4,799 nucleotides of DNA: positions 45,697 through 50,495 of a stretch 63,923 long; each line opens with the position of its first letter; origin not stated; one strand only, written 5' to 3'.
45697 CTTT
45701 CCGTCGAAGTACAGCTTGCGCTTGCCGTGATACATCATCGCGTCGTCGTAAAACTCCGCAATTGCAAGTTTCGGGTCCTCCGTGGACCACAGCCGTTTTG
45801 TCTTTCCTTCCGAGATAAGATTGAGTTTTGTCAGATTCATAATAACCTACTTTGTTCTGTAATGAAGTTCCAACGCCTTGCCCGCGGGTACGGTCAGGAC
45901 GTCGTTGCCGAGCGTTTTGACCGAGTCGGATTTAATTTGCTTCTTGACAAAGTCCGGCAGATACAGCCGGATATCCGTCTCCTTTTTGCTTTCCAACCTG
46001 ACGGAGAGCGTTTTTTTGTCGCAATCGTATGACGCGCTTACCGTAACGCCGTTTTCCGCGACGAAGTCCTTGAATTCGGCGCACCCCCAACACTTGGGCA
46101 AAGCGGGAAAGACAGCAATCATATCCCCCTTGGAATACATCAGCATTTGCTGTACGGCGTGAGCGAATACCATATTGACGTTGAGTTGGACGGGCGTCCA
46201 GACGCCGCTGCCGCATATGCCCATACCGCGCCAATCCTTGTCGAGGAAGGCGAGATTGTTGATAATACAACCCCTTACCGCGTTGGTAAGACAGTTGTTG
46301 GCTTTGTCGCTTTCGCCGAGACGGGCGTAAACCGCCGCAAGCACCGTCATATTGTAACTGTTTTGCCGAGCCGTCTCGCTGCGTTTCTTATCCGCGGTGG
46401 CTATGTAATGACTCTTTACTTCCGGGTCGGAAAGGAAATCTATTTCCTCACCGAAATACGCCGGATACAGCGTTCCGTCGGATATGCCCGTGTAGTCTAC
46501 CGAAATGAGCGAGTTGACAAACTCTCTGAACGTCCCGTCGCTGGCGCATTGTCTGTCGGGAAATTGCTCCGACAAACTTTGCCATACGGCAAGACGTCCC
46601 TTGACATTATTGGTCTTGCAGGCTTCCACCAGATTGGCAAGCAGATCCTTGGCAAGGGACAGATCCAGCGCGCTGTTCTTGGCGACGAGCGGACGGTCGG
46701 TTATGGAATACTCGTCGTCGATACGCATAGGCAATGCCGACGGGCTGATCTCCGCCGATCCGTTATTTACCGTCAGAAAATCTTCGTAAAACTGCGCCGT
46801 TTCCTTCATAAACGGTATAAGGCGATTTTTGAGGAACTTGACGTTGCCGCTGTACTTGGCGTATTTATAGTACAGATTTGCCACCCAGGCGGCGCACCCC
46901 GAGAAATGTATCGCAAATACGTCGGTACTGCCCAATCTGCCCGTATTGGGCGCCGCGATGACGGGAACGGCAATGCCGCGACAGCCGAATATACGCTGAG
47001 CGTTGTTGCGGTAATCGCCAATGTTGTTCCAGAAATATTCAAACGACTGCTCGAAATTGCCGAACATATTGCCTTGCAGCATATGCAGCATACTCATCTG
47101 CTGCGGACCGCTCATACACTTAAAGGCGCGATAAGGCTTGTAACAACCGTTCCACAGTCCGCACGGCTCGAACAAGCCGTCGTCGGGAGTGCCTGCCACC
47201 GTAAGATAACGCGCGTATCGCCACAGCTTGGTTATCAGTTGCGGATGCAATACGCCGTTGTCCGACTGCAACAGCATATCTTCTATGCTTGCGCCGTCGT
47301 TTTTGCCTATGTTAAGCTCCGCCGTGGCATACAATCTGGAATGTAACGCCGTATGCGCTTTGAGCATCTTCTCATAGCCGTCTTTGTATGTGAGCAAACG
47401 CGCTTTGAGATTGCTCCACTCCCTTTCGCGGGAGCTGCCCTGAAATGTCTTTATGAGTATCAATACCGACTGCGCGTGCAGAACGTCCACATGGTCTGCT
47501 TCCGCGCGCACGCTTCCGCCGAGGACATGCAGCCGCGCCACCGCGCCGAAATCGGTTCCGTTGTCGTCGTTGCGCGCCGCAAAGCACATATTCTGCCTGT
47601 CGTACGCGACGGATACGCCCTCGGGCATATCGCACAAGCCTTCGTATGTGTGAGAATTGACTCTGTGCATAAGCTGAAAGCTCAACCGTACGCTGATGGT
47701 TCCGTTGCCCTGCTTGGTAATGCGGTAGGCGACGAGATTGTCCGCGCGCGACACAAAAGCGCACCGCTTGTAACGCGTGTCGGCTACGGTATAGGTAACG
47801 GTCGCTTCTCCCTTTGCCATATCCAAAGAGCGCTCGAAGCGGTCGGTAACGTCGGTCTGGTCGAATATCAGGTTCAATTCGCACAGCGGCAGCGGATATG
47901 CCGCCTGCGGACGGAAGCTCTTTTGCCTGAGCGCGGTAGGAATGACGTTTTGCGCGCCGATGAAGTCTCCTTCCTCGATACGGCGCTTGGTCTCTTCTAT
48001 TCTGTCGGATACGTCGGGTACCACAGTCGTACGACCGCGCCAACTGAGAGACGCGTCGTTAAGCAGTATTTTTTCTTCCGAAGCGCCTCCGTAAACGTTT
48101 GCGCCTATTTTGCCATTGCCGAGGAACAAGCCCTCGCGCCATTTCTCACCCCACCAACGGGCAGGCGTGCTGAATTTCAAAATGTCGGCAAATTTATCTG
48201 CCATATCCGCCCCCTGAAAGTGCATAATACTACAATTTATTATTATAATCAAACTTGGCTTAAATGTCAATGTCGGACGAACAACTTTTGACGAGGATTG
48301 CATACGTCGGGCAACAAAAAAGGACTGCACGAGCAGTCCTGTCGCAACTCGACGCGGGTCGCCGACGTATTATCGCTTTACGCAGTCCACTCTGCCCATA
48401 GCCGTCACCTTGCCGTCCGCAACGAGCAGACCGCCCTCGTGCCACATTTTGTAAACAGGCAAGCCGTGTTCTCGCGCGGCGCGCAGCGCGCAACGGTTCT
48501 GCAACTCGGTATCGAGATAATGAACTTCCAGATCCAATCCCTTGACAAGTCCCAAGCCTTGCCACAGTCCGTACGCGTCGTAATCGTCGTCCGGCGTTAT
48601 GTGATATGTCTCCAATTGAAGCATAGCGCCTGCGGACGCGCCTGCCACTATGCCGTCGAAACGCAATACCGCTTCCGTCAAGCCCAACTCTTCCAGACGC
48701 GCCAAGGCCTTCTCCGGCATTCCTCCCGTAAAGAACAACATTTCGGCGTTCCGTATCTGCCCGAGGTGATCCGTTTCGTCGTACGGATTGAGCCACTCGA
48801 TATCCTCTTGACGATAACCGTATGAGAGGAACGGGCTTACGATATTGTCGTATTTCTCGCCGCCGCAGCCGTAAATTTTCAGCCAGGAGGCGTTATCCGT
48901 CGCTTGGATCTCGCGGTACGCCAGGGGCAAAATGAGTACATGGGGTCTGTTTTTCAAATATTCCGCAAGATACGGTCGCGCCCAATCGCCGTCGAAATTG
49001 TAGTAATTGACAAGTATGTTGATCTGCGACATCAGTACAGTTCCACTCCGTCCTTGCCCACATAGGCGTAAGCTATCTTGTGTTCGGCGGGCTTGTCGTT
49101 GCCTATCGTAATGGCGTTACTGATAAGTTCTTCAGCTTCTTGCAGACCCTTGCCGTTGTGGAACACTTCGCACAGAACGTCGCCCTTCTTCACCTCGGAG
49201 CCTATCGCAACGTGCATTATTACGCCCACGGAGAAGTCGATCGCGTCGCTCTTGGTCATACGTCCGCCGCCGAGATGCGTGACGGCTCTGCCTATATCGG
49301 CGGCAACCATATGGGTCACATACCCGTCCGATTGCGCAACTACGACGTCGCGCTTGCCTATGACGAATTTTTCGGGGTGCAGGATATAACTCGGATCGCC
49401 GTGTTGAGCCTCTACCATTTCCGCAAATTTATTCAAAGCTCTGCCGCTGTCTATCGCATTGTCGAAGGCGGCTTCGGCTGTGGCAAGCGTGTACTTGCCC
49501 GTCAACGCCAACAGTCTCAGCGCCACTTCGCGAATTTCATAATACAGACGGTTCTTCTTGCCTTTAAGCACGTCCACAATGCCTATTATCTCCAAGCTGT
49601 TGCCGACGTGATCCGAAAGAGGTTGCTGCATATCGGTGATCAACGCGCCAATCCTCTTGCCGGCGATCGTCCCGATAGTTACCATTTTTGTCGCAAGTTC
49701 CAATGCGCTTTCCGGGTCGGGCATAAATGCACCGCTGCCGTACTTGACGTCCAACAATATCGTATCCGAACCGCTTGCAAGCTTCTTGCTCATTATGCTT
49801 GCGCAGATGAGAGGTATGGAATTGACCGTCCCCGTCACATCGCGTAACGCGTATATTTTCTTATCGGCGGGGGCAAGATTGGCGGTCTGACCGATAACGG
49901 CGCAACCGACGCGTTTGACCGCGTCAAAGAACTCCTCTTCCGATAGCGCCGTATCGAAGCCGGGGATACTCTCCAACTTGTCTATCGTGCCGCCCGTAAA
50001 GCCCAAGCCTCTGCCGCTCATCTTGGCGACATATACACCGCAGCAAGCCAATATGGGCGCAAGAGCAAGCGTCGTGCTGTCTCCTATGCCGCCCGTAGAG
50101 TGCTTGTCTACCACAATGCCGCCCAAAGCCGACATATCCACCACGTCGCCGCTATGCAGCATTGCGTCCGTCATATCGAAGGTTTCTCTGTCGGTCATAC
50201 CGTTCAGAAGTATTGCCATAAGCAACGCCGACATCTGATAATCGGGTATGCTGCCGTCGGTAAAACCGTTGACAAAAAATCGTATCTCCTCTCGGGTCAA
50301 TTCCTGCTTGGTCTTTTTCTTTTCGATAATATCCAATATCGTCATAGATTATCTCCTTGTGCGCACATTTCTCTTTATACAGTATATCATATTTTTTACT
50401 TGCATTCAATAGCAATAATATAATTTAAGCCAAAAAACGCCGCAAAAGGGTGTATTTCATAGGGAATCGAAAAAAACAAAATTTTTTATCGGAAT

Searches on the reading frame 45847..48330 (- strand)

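Call 19: search_protein_families(library=pfam, proteins=[window:45847-48330:-], max_evalue=0.001)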
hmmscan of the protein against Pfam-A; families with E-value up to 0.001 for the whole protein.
window:45847-48330:- (827 aa): 3 families
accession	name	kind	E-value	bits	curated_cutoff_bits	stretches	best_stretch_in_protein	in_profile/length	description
PF22124.2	Glyco_hydro_95_cat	-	1.4e-32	113.5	27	1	318-730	1-408/408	Glycosyl hydrolase family 95 catalytic domain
PF14498.12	Glyco_hyd_65N_2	-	8.6e-32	111.4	27.7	1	51-294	1-226/234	Glycosyl hydrolase family 65, N-terminal domain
PF21307.2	Glyco_hydro_95_C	-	4.7e-06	27.4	27.6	1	733-803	2-71/94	Glycoside hydrolase family 95, C-terminal domain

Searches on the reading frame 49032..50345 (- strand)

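Call 46: search_protein_families(library=pfam, proteins=[window:49032-50345:-], max_evalue=0.001)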
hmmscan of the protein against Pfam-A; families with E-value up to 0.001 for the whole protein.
window:49032-50345:- (437 aa): 3 families
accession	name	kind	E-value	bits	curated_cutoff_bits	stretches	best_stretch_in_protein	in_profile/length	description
PF00591.27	Glycos_transf_3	-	3e-38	132.3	27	1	77-303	3-252/253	Glycosyl transferase family, a/b domain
PF02885.22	Glycos_trans_3N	-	6e-23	80.8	26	1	5-66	2-63/63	Glycosyl transferase family, helical bundle domain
PF07831.19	PYNP_C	-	5.9e-21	74.3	27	1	342-414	1-74/75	Pyrimidine nucleoside phosphorylase C-terminal domain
